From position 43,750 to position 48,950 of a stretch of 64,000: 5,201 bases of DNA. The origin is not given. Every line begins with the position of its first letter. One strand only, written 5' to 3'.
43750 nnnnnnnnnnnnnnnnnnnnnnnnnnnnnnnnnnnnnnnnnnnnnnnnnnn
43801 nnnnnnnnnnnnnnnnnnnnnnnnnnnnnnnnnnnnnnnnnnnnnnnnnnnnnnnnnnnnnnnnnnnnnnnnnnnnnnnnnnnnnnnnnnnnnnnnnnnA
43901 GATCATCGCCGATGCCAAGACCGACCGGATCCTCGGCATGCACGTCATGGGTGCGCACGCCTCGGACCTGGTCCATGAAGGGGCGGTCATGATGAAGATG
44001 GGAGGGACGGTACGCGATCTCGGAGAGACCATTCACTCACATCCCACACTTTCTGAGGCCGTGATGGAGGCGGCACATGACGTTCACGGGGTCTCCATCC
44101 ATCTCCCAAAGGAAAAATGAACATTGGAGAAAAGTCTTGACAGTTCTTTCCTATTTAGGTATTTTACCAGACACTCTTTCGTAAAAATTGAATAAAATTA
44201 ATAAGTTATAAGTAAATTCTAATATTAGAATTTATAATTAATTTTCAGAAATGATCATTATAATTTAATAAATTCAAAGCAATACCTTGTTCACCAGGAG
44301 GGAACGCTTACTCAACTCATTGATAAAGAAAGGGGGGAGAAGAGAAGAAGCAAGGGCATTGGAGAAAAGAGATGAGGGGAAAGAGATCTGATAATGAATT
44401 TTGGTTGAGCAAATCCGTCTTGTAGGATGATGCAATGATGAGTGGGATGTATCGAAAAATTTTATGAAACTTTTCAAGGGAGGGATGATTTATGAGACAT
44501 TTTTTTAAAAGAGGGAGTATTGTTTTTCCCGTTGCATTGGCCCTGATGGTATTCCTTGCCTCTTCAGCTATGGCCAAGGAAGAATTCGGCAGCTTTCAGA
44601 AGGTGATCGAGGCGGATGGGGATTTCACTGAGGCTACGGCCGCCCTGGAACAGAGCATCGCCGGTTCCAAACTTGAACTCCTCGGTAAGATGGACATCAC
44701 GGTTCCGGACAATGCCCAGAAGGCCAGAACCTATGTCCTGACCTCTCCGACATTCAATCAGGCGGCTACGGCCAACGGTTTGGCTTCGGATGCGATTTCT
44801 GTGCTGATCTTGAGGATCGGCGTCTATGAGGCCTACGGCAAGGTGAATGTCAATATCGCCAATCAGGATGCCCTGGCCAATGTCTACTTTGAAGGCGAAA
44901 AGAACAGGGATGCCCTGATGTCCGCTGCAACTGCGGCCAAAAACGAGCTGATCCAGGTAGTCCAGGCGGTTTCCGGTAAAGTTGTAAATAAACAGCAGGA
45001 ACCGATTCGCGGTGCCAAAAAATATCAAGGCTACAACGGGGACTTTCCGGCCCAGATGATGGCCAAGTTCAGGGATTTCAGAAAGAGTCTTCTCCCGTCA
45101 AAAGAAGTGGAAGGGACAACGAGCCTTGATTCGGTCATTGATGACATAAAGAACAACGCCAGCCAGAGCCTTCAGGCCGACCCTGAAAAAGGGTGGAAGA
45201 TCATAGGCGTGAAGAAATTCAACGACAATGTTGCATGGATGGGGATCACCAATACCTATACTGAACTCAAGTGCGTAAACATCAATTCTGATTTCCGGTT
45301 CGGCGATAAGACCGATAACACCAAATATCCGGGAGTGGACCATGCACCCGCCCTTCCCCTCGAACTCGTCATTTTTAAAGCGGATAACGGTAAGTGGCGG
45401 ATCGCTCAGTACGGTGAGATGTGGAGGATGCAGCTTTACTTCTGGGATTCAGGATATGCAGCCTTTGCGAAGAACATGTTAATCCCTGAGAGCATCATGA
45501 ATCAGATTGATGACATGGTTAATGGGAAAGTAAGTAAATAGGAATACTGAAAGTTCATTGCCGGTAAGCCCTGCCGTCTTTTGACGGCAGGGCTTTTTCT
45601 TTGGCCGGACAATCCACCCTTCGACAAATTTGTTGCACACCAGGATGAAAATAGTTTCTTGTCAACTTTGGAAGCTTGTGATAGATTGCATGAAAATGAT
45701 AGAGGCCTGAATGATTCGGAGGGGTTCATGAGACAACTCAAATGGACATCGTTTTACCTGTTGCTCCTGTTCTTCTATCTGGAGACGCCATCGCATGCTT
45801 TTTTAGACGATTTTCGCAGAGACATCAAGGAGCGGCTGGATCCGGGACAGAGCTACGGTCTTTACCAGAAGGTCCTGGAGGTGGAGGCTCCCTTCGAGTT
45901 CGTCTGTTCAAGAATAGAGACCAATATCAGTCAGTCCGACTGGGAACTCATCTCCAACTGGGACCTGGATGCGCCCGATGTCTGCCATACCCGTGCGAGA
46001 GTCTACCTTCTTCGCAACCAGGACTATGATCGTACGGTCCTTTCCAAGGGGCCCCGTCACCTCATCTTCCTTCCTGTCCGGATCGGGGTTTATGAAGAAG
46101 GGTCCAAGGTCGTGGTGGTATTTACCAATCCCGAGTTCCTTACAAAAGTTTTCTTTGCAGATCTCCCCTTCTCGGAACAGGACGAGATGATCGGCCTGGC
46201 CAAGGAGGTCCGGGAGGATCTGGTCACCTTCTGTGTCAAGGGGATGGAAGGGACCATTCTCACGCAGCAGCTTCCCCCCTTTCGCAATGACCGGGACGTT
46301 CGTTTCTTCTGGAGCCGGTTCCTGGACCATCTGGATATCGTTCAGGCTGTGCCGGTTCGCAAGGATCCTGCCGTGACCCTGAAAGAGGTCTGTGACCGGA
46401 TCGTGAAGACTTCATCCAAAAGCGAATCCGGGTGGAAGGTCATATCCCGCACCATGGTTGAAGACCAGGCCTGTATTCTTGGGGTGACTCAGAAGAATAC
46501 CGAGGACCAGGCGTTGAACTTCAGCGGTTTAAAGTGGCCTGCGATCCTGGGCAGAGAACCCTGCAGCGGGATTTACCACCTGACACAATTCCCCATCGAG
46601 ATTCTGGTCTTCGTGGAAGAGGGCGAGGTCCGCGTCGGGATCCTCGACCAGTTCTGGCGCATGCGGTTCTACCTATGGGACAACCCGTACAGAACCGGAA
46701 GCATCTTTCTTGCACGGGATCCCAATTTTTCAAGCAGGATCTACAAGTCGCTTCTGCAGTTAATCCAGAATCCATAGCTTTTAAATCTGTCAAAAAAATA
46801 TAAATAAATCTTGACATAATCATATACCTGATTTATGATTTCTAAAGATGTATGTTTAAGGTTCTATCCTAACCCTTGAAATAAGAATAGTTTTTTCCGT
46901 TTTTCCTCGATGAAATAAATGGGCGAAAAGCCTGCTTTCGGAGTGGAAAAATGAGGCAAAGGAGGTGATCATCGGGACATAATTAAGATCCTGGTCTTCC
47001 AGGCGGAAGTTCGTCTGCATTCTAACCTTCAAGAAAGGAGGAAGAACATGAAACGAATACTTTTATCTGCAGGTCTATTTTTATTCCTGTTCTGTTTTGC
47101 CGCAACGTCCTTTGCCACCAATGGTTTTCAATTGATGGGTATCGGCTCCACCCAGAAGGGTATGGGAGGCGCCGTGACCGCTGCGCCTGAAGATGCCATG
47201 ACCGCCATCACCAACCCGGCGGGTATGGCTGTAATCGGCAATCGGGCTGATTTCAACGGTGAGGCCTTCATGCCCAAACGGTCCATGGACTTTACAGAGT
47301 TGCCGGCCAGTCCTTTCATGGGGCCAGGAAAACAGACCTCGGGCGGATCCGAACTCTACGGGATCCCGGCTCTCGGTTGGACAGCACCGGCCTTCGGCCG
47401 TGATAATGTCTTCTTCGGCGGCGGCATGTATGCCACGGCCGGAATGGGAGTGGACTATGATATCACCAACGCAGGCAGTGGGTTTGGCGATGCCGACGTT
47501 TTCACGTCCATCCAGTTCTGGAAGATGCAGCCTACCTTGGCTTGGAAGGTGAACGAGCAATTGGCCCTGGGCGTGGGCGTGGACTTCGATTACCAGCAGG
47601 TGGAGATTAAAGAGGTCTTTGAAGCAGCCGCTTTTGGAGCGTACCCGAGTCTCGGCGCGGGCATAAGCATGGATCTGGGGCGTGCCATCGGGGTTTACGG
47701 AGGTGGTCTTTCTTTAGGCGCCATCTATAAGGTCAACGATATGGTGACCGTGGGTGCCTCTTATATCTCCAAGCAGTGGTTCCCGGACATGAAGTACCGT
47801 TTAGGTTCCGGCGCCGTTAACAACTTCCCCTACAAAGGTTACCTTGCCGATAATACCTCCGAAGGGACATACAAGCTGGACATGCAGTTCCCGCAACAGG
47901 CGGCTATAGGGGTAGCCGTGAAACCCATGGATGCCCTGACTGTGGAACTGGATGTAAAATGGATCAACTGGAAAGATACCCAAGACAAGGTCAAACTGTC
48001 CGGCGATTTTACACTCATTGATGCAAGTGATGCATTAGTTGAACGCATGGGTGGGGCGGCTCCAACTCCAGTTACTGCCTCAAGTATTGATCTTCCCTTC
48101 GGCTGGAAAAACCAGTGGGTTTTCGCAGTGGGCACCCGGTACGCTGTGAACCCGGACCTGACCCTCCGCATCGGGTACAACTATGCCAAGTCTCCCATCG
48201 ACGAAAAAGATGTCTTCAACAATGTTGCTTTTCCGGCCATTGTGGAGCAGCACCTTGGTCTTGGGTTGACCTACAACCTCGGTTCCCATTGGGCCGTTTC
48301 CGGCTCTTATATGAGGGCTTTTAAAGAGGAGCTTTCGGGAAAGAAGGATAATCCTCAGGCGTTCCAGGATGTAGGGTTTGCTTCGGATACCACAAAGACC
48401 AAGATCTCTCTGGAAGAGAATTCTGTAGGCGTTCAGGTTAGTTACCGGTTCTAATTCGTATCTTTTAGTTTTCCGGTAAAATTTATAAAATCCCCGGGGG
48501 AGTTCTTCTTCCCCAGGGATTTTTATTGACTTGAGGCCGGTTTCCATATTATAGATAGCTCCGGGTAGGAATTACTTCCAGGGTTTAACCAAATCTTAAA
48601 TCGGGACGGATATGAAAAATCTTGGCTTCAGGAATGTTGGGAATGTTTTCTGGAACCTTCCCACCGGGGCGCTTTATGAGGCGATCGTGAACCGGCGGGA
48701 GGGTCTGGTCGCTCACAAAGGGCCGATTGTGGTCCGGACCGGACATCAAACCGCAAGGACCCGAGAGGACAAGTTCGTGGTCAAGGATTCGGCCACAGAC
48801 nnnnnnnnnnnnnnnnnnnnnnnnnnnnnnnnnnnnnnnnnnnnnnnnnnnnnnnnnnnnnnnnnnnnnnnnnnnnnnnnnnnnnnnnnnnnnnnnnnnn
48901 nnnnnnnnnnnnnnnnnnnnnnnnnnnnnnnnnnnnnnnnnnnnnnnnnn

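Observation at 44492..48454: Uncharacterised three-gene secreted/outer-membrane module: two DUF302-like paralogs plus a FadL/TodX channel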

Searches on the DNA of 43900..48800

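Call 10: search_rna_families(source=window, start=43900, end=48800, threshold=evalue, max_evalue=1)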
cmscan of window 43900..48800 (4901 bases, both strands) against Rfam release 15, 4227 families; matches with E-value up to 1: 5.
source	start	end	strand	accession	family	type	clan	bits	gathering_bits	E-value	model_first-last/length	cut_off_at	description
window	48387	48526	+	RF00514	His_leader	Cis-reg; leader;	-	29.3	49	0.075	1-126/126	no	Histidine operon leader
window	45471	45601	+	RF00515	PyrR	Cis-reg;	-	27.5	54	0.91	1-115/115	no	PyrR binding site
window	47027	47159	+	RF00067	SNORD15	Gene; snRNA; snoRNA; CD-box;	CL00045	20.3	75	0.27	1-146/146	no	Small nucleolar RNA SNORD15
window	47289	47338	-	RF01977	HOTAIRM1_3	Gene; lncRNA;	-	18.6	37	0.31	1-59/59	no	HOX antisense intergenic RNA myeloid 1 conserved region 3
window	44535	44593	-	RF01142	sR19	Gene; snRNA; snoRNA; CD-box;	-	17.3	45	0.81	1-63/63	no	Small nucleolar RNA sR19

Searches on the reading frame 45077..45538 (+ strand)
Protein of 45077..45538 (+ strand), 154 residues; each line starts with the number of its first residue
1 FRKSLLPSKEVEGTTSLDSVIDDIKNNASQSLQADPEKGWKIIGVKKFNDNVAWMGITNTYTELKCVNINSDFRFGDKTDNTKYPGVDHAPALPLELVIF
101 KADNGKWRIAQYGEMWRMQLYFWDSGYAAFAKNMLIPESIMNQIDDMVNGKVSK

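Call 40: predict_structure(alignment_id=A2)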
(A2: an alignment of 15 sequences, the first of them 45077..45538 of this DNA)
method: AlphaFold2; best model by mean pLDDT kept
length: 154 residues; sequences in the alignment: 15
mean_pLDDT: 72.6   pTM: 0.70
mean pLDDT of the five models: 72.6, 69.1, 68.4, 66.8, 65.0
residues with pLDDT >= 90: 56; 70-90: 34; 50-70: 20; < 50: 44
segments of 3 or more residues with pLDDT < 50: 68-79, 81-92, 116-134
pLDDT, mean of each block of 10 residues (from residue 1): 75 95 96 89 94 91 61 45 44 75 93 55 44 55 85 61
secondary structure, 60 per line:
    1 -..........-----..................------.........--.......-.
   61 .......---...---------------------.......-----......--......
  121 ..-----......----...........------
elements in order: E5-11 H17-34 E41-49 E52-58 H60-67 E95-101 E107-112 H115-122 H128-133 H138-148

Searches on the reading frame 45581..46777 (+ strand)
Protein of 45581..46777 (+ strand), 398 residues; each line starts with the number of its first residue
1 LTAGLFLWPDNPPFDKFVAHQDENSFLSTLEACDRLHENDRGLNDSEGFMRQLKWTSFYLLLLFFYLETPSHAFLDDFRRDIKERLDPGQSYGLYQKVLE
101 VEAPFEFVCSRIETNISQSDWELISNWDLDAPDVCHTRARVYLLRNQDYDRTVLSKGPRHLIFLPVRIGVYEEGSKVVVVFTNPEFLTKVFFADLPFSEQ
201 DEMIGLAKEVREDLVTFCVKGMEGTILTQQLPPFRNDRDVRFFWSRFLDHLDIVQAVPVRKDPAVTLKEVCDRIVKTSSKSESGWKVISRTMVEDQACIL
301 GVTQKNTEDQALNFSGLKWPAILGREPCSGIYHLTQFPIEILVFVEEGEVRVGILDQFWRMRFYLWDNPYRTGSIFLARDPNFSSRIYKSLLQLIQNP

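Call 3: search_protein_families(library=pfam, proteins=[window:45581-46777:+], max_evalue=0.1)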
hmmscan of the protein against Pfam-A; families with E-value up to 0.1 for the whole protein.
window:45581-46777:+ (398 aa): 1 family
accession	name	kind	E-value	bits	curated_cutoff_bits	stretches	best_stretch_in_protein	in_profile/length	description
PF03625.19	DUF302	-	4.7e-06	26.8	23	1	139-184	18-63/63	Domain of unknown function DUF302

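Call 4: search_protein_families(library=ncbifam, proteins=[window:45581-46777:+], max_evalue=0.1)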
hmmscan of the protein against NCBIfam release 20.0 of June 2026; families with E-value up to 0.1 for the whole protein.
window:45581-46777:+ (398 aa): 0 families

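Call 43: find_homologous_proteins(query=window:45728-46777:+, max_evalue=0.001)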
Query window:45728-46777:+ (349 aa): 15 proteins with E <= 0.001 among 1273 candidates.
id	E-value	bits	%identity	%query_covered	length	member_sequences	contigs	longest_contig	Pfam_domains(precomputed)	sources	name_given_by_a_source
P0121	2.9e-235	798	99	100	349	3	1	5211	PF03625.21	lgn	-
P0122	3.7e-211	719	87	100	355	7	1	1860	PF03625.21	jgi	-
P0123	9.1e-180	615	74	100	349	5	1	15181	PF03625.21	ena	-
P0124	1.6e-177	608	74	100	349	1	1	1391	-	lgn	-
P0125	4.5e-167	574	70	100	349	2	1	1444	PF03625.21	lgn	-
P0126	5.6e-166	570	70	94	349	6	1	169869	-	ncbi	-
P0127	1.1e-165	569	69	97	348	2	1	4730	PF03625.21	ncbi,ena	-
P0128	1.5e-165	569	69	98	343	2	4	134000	PF03625.21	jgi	jgi:uncharacterized protein (DUF302 family)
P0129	1.7e-163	562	69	94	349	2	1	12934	-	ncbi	-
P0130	1.5e-158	546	66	99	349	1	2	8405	PF03625.21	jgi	jgi:hypothetical protein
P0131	1.7e-151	522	64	98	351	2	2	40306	PF03625.21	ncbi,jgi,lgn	-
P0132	4.3e-151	521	64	94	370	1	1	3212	PF03625.21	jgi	-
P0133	1.3e-147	510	64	93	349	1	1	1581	-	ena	-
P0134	9.3e-146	504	65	93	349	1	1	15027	-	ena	-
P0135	4.2e-104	367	79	56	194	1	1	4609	-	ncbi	-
